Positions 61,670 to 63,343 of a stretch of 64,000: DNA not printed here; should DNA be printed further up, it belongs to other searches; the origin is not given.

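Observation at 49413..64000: Candidate undescribed amino-uronate catabolic pathway feeding the pentose phosphate pathway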

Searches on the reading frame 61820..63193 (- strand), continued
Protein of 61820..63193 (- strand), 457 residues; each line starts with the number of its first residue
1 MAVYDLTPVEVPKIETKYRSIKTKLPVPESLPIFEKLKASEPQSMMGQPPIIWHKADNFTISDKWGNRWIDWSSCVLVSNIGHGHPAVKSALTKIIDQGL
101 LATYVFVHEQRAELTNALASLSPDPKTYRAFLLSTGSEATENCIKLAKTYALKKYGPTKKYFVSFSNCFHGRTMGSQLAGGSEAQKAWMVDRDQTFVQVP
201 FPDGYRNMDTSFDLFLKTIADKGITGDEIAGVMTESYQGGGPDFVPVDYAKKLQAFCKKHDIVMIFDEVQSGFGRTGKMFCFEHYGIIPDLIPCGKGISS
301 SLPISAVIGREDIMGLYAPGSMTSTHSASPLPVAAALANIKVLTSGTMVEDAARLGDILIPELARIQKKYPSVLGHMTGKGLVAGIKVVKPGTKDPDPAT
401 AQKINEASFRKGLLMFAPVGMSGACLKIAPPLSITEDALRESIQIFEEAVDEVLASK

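Call 17: find_encoding_contigs(protein=P0056, flank=10000, max_places=1)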
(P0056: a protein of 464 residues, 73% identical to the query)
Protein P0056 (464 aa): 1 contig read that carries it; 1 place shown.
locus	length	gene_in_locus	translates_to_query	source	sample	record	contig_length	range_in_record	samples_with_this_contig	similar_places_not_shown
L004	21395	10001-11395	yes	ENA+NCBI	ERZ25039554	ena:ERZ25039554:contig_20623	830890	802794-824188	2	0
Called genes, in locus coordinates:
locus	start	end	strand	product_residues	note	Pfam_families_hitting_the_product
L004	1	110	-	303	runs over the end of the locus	PF00578:AhpC-TSA, PF08534:Redoxin, PF00085:Thioredoxin (faint), PF13905:Thioredoxin_8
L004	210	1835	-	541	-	-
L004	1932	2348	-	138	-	-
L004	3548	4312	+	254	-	PF01904:DUF72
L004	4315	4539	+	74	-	PF00817:IMS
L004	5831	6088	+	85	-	-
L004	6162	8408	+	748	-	PF07733:DNA_pol3_alpha, PF17657:DNA_pol3_finger, PF14579:HHH_6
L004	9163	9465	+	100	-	-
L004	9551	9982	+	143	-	-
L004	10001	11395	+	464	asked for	PF00202:Aminotran_3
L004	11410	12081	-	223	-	PF02592:Vut_1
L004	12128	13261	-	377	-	PF02350:Epimerase_2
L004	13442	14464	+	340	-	PF00535:Glycos_transf_2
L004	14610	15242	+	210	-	PF07638:Sigma70_ECF, PF04542:Sigma70_r2, PF08281:Sigma70_r4_2, PF04545:Sigma70_r4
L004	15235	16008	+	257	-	PF13490:zf-HC2 (weak)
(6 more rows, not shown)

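Call 18: find_related_loci(query=window:61820-63193:-, collection=genome_contigs, flank=10000)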
Query window:61820-63193:- (457 aa) in genome_contigs; peptide patterns used: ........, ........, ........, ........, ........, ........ (x = any residue, [..] = any of these).
599 stretches matched a pattern (row limit reached: there are more); 546 encode a relative of the query (tblastn E <= 1e-3); the best 80 are kept; 80 distinct loci.
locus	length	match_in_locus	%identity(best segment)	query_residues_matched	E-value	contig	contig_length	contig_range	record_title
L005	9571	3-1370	77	2-457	0e+0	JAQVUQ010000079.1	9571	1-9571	MAG: bacterium isolate STF1_6 NODE_23333_length_9571_cov_2.397395_Sandtown_F1, whole genome shotgun sequence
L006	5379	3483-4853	76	1-457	0e+0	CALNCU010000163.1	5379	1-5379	MAG TPA_asm: uncultured Armatimonadetes bacterium isolate SRR1561993_bin.101_CONCOCT_v1.1_MAG genome assembly, contig: E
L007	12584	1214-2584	75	1-457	0e+0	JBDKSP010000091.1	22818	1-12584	MAG: Armatimonadota bacterium isolate 6_bin.213 c_000001299695, whole genome shotgun sequence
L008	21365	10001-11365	75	1-455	0e+0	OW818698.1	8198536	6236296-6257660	metagenome genome assembly, chromosome: 1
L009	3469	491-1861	74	1-457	0e+0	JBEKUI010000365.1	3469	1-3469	MAG: Terriglobia bacterium isolate SPRUCE 578 SPRUCE_578_365, whole genome shotgun sequence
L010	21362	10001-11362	76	1-454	0e+0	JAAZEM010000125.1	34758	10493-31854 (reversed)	MAG: Armatimonadota bacterium isolate AS09scLD_344 187381_AS09, whole genome shotgun sequence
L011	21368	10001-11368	75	1-456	0e+0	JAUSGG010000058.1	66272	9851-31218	MAG: Armatimonadota bacterium isolate E14_metabat.bin.108 E14_k141_734450, whole genome shotgun sequence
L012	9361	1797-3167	73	1-457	0e+0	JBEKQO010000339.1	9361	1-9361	MAG: Terriglobia bacterium isolate SPRUCE 48 SPRUCE_48_339, whole genome shotgun sequence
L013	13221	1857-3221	75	1-455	0e+0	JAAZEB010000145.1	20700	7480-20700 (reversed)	MAG: Armatimonadota bacterium isolate AS09scLD_256 138522_AS09, whole genome shotgun sequence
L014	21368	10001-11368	74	1-456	0e+0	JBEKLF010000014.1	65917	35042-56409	MAG: Terriglobia bacterium isolate SPRUCE 364 SPRUCE_364_14, whole genome shotgun sequence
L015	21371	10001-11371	72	1-457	0e+0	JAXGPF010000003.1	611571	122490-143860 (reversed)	MAG: Kiritimatiellia bacterium isolate AnMBR.bin297 bin297_3, whole genome shotgun sequence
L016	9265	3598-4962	74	1-455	0e+0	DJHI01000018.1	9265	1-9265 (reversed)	MAG TPA_asm: Armatimonadetes bacterium UBA5829 UBA5829_contig_839, whole genome shotgun sequence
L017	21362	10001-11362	73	1-454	0e+0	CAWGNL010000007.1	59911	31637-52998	MAG: uncultured bacterium isolate MFD01112.bin.2.36 genome assembly, contig: contig_107921, whole genome shotgun sequenc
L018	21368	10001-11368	73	1-456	0e+0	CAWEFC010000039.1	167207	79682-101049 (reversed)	MAG: uncultured Acidobacteriota bacterium isolate MFD03044.bin.2.66 genome assembly, contig: contig_40395, whole genome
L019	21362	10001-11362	72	1-454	0e+0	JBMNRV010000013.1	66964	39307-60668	MAG: Kiritimatiellia bacterium isolate SBF912SR1HQ0009 scaffold_1078_c1, whole genome shotgun sequence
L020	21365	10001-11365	74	1-455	0e+0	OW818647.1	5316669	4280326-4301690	metagenome genome assembly, chromosome: 1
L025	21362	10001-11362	73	1-454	0e+0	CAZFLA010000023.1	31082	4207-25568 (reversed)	MAG TPA_asm: uncultured bacterium isolate SRP192927_co4_214 genome assembly, contig: NODE_2331_length_31082_cov_4.108744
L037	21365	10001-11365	73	1-455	0e+0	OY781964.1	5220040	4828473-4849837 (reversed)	MAG: Armatimonadota bacterium isolate 4fa1d893-657a-425b-bdcb-33dea01a3015 genome assembly, chromosome: 1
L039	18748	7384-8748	72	1-455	0e+0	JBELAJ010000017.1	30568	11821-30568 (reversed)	MAG: Terriglobia bacterium isolate SPRUCE 90 SPRUCE_90_17, whole genome shotgun sequence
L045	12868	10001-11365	73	1-455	0e+0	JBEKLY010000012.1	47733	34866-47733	MAG: Terriglobia bacterium isolate SPRUCE 381 SPRUCE_381_12, whole genome shotgun sequence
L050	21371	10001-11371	71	1-457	0e+0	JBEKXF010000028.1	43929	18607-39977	MAG: Candidatus Aminicenantales bacterium isolate SPRUCE 645 SPRUCE_645_28, whole genome shotgun sequence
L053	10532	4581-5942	72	1-454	0e+0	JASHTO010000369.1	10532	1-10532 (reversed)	MAG: Terriglobia bacterium isolate JOPF155 JOPF_AWAY_contig_729799, whole genome shotgun sequence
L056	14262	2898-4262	73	1-455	0e+0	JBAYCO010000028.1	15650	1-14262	MAG: Victivallaceae bacterium isolate SO_2016_CLC_T2_3 scaffold03745_PH3_Jul20_2016, whole genome shotgun sequence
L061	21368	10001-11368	71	1-456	0e+0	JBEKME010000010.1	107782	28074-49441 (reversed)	MAG: Terriglobia bacterium isolate SPRUCE 387 SPRUCE_387_10, whole genome shotgun sequence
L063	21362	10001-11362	72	1-454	0e+0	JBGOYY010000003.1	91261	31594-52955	MAG: Candidatus Aminicenantia bacterium isolate OBJ_0618_130150_31 k141_6483367_length_91261_cov_57.6526, whole genome s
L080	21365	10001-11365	71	1-455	0e+0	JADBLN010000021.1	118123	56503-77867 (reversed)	MAG: Acidobacteria bacterium isolate Bin2_14.8m NODE_3_length_118123_cov_16.023893, whole genome shotgun sequence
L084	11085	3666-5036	71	1-457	0e+0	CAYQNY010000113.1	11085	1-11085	MAG TPA_asm: uncultured Verrucomicrobiota bacterium isolate binchicken_co47_169 genome assembly, contig: NODE_4474_lengt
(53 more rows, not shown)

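Call 22: search_protein_families(library=pfam, proteins=[L016:2488-3561:+, L025:7657-8901:+, L084:5317-6561:+, L056:293-1435:+, L045:3908-5029:-, L039:3884-5350:-, L061:11526-12311:-, L039:3070-3720:-, L053:1437-2372:-, L080:5026-7020:+], max_evalue=0.001)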
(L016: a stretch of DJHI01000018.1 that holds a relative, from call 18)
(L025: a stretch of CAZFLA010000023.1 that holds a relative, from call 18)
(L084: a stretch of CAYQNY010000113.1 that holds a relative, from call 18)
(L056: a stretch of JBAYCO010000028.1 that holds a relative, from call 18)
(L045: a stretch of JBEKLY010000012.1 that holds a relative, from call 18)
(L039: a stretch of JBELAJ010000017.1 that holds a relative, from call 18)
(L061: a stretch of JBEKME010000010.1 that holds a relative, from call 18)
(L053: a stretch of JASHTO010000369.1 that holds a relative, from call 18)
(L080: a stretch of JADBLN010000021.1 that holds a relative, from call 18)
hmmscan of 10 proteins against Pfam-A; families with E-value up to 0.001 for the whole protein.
L016:2488-3561:+ (357 aa): 4 families
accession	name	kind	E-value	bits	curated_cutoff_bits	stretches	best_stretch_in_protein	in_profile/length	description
PF01408.29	GFO_IDH_MocA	-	2.4e-33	115.8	24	1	3-124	1-120/120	Oxidoreductase family, NAD-binding Rossmann fold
PF22725.1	GFO_IDH_MocA_C3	-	2.1e-16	60.5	27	1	132-259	1-123/124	GFO/IDH/MocA C-terminal domain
PF02894.22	GFO_IDH_MocA_C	-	1.1e-11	45.4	22.9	1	136-356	1-218/218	Oxidoreductase family, C-terminal alpha/beta domain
PF03807.23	F420_oxidored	-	0.00048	21.1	21.6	1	4-86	1-79/94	NADP oxidoreductase coenzyme F420-dependent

L025:7657-8901:+ (414 aa): 3 families
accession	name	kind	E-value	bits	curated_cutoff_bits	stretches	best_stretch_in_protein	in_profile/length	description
PF01546.33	Peptidase_M20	-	3.5e-28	99.4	24.6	1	99-407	1-204/206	Peptidase family M20/M25/M40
PF07687.19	M20_dimer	-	1.1e-14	54.7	21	1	197-309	2-104/107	Peptidase dimerisation domain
PF04389.22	Peptidase_M28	-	0.00061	20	21.3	0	84-175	1-77/193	Peptidase family M28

L084:5317-6561:+ (414 aa): 0 families

L056:293-1435:+ (380 aa): 8 families
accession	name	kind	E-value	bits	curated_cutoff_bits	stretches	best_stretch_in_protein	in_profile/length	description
PF00480.26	ROK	-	3.7e-47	161.7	22.9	1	80-371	2-291/294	ROK family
PF13412.12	HTH_24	-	1.1e-06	28.5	21.9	1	9-53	3-47/48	Winged helix-turn-helix DNA-binding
PF12802.13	MarR_2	-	2.2e-06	28.1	27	1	13-55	9-54/61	MarR family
PF01047.28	MarR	-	8e-05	22.9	24.6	1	14-53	8-47/59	MarR family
PF13545.12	HTH_Crp_2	-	0.00015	22.1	27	1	23-56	22-55/70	Crp-like helix-turn-helix domain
PF06242.16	TrcR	-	0.00023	21.7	22.2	1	11-43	71-103/139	Transcriptional cell cycle regulator TrcR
PF22168.2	DIP2311-like_C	-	0.00076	20.2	27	0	13-61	10-57/63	Transcriptional regulator DIP2311-like, C-terminal domain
PF25213.1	HVO_A0261_N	-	0.00082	19.6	35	0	8-58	10-59/86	HVO_A0261 N-terminal domain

L045:3908-5029:- (373 aa): 1 family
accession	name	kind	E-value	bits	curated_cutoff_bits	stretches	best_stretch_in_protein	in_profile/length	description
PF16401.11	DUF5009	-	3e-05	24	25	1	16-112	3-99/260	Domain of unknown function (DUF5009)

L039:3884-5350:- (488 aa): 2 families
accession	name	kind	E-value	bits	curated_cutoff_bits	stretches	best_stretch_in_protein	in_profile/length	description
PF00370.27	FGGY_N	-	7.8e-40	137.4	28.8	1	9-247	2-244/245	FGGY family of carbohydrate kinases, N-terminal domain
PF02782.22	FGGY_C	-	2.4e-18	67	27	1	310-436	70-197/198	FGGY family of carbohydrate kinases, C-terminal domain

L061:11526-12311:- (261 aa): 1 family
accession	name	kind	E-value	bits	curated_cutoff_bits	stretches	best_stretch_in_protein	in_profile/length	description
PF02511.20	Thy1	-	1.5e-54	185.2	24.8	1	42-237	8-191/191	Thymidylate synthase complementing protein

L039:3070-3720:- (216 aa): 7 families
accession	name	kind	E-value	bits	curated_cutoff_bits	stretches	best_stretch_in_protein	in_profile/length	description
PF13847.12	Methyltransf_31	-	4.8e-11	43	27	1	51-162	4-114/145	Methyltransferase domain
PF08241.18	Methyltransf_11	-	7.8e-11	42.9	21.2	1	56-151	2-94/95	Methyltransferase domain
PF13649.12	Methyltransf_25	-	8.9e-10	39.6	27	1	54-148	1-97/97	Methyltransferase domain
PF08242.18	Methyltransf_12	-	2.2e-08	35.2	30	1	56-150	2-98/98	Methyltransferase domain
PF13489.12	Methyltransf_23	-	3.1e-07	30.7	27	1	39-197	10-163/164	Methyltransferase domain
PF08704.16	GCD14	-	2.4e-06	27.8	26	1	43-89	33-79/247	tRNA methyltransferase complex GCD14 subunit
PF01209.24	Ubie_methyltran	-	0.00028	20.8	20.1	1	43-156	40-155/233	ubiE/COQ5 methyltransferase family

L053:1437-2372:- (311 aa): 1 family
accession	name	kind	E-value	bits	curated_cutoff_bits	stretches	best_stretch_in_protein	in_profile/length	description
PF01832.25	Glucosaminidase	-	1.4e-18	68.1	30.2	1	73-266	2-122/123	Mannosyl-glycoprotein endo-beta-N-acetylglucosaminidase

L080:5026-7020:+ (664 aa): 0 families
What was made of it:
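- Neighbours of Gfo-AT elsewhere include ROK/NagC-like regulators, DUF5009 (weak, below the Pfam cut-off; possibly NagX-like), an M20 deacylase and a GH73 glucosaminidase (call 22). The amino-sugar-type neighbours of Gfo-AT fit too (call 22).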

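Call 23: search_solved_structures(query=L001:8677-9969:+, max_evalue=0.001)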
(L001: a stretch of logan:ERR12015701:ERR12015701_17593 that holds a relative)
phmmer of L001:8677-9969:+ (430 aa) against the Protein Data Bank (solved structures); distinct sequences matched with E-value up to 0.001: 33.
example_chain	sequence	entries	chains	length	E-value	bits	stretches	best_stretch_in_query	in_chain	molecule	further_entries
4gqa_A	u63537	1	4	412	1.5e-08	37.1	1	88-235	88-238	NAD binding Oxidoreductase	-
3f4l_A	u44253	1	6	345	4.7e-08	35.6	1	93-223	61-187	Putative oxidoreductase yhhX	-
2glx_A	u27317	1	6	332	6.8e-08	35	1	90-262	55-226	1,5-anhydro-D-fructose reductase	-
6o15_A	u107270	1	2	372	7.4e-08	34.9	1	100-245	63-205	Uncharacterized oxidoreductase YjhC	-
3i23_A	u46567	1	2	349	1.2e-07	34.2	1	95-230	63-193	Oxidoreductase, Gfo/Idh/MocA family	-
3fd8_A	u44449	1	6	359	1.3e-07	34.1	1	95-230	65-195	Oxidoreductase, Gfo/Idh/MocA family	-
3gdo_A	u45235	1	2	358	1.3e-07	34.1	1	90-223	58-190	Uncharacterized oxidoreductase yvaA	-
3gfg_A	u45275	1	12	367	1.4e-07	34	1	90-222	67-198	Uncharacterized oxidoreductase yvaA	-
3fhl_A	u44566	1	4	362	1.7e-07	33.7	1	88-196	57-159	Putative oxidoreductase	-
6z3b_B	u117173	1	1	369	1.8e-07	33.6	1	96-237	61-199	Gfo/Idh/MocA family oxidoreductase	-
6z3b_A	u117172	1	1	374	1.8e-07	33.6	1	96-237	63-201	Gfo/Idh/MocA family oxidoreductase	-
6z3c_AAA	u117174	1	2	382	1.9e-07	33.6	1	96-237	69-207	Gfo/Idh/MocA family oxidoreductase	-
9m37_A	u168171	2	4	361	2.2e-07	33.3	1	99-268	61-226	P581a DgpA2 and isoorientin complex structure | Gfo/Idh/MocA family protein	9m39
3hnp_A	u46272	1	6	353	2.5e-07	33.1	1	96-224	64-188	Oxidoreductase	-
7rdr_A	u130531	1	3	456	2.7e-07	33.1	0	112-148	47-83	Circular tendon repeat protein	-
3o9z_A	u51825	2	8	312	3.1e-05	26.2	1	86-254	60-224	Lipopolysaccharide biosynthesis protein wbpB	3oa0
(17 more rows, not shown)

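Call 24: search_solved_structures(query=window:61820-63193:-, max_evalue=1e-40)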
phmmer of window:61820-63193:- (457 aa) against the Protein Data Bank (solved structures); distinct sequences matched with E-value up to 1e-40: 41.
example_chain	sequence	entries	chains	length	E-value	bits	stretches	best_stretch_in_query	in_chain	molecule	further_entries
9wrf_A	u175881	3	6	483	1.3e-61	211.7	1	48-454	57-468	Broad substrate specificity amino-acid racemase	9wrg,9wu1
3r4t_A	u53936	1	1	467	2.5e-56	194.3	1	19-446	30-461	4-aminobutyrate aminotransferase GabT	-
7jh3_A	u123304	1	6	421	4e-56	193.6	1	53-450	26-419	4-aminobutyrate aminotransferase PuuE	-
3oks_A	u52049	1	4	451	2.1e-55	191.2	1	18-449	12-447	4-aminobutyrate transaminase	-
3q8n_A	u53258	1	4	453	1.5e-53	185.2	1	16-449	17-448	4-aminobutyrate transaminase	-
4atp_A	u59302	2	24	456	5.9e-53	183.2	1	14-450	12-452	4-AMINOBUTYRATE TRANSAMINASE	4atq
6wj8_A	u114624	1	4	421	1e-52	182.4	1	53-446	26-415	4-aminobutyrate aminotransferase PuuE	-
4ffc_A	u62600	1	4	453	1.1e-52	182.3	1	17-448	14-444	4-aminobutyrate aminotransferase (GabT)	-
4ysn_A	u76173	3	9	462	8.5e-52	179.4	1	52-451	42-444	Putative 4-aminobutyrate aminotransferase | Isoleucine 2-epimerase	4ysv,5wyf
5wya_A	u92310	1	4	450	9.4e-52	179.2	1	55-451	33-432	Isoleucine 2-epimerase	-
7vno_A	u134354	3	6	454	1.1e-51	178.9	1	53-452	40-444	454aa long hypothetical 4-aminobutyrate aminotransferase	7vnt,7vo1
5ll2_A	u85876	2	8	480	1.2e-51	178.9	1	54-451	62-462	Isoleucine 2-epimerase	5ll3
6wop_A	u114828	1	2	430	2.4e-51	177.9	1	54-449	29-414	4-aminobutyrate transaminase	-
9wqz_A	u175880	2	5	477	1.1e-50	175.7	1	17-456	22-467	Alanine/serine racemase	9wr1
6j2v_A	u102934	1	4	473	2.5e-50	174.5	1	18-452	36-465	PLP-dependent aminotransferases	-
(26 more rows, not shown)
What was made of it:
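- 61820..63193 (-): Class III (GABA/acetylornithine-type) aminotransferase, the core of the upper module. Best PDB matches are GABA aminotransferases and amino-acid racemases (call 24).
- AT's best PDB match, and several further matches, are alpha-amino-acid racemases or epimerases of the same fold (call 24).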

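Call 26: search_protein_families(library=pfam, proteins=[L063:12221-13336:+, L063:4741-7602:+, L063:3446-4633:-, L063:590-2407:+, L063:2505-3449:+, L037:5453-6337:+, L037:11436-12197:+, L020:4672-6600:+, L020:3217-4560:+, L008:5313-7343:+], max_evalue=0.001)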
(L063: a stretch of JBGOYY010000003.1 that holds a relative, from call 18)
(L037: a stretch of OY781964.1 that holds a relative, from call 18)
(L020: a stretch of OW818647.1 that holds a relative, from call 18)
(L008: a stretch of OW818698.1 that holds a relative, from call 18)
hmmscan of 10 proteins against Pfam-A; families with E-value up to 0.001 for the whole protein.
L063:12221-13336:+ (371 aa): 3 families
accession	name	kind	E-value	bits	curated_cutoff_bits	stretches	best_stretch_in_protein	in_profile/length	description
PF08240.17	ADH_N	-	7.6e-22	78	23.5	1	38-165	2-104/104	Alcohol dehydrogenase GroES-like domain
PF00107.32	ADH_zinc_N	-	3.1e-15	56.7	31.8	1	205-332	3-128/129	Zinc-binding dehydrogenase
PF13602.12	ADH_zinc_N_2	-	0.00085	20.7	27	0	237-304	2-67/134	Zinc-binding dehydrogenase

L063:4741-7602:+ (953 aa): 0 families

L063:3446-4633:- (395 aa): 3 families
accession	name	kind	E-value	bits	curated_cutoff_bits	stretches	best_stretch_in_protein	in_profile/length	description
PF19583.5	ODP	-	2.6e-26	93.1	27.2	1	37-223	3-194/194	ODP family beta lactamase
PF00753.33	Lactamase_B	-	7.4e-12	46.1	22.7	1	35-222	4-196/196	Metallo-beta-lactamase superfamily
PF12706.13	Lactamase_B_2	-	3.1e-06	27.3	27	1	50-237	4-188/200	Beta-lactamase superfamily domain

L063:590-2407:+ (605 aa): 1 family
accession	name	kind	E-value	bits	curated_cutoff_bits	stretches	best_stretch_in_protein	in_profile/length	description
PF14238.11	DUF4340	-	5.4e-61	206.4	25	4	211-378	1-169/183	Domain of unknown function (DUF4340)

L063:2505-3449:+ (314 aa): 3 families
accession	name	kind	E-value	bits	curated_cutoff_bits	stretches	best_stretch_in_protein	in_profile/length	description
PF14815.12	NUDIX_4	-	1.4e-27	96.2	35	1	194-307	2-111/113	NUDIX domain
PF00730.31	HhH-GPD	-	1e-16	61.6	26.2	1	1-126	5-103/108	HhH-GPD superfamily base excision DNA repair protein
PF00293.34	NUDIX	-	5.7e-15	55.9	21.1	1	193-304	6-128/134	NUDIX domain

L037:5453-6337:+ (294 aa): 1 family
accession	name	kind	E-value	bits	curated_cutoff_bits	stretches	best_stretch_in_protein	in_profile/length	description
PF02574.22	S-methyl_trans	-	4.3e-71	240.5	22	1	14-291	1-282/283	Homocysteine S-methyltransferase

L037:11436-12197:+ (253 aa): 1 family
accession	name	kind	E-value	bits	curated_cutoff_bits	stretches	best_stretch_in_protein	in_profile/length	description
PF13580.11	SIS_2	-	5.7e-21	75.4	27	1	12-151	1-138/138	SIS domain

L020:4672-6600:+ (642 aa): 4 families
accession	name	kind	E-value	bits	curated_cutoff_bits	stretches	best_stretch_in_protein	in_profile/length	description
PF14574.11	RACo_C_ter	-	2.9e-97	325.2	27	1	368-626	2-260/261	C-terminal domain of RACo the ASKHA domain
PF17651.6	Raco_middle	-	5.1e-56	189.2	26.8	1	203-362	1-161/163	RACo middle region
PF00111.32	Fer2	-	7.8e-08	32.6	21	1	8-81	5-77/77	2Fe-2S iron-sulfur cluster binding domain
PF17650.6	RACo_linker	-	1e-07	32.1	26.2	1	117-197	8-83/86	RACo linker region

L020:3217-4560:+ (447 aa): 2 families
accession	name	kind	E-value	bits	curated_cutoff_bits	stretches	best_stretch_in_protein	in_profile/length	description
PF03599.22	CdhD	-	9.2e-98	327.9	24.8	1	64-440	2-386/387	CO dehydrogenase/acetyl-CoA synthase delta subunit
PF04060.18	FeS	-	8.8e-14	51.4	23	1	12-44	1-33/33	Putative Fe-S cluster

L008:5313-7343:+ (676 aa): 0 families
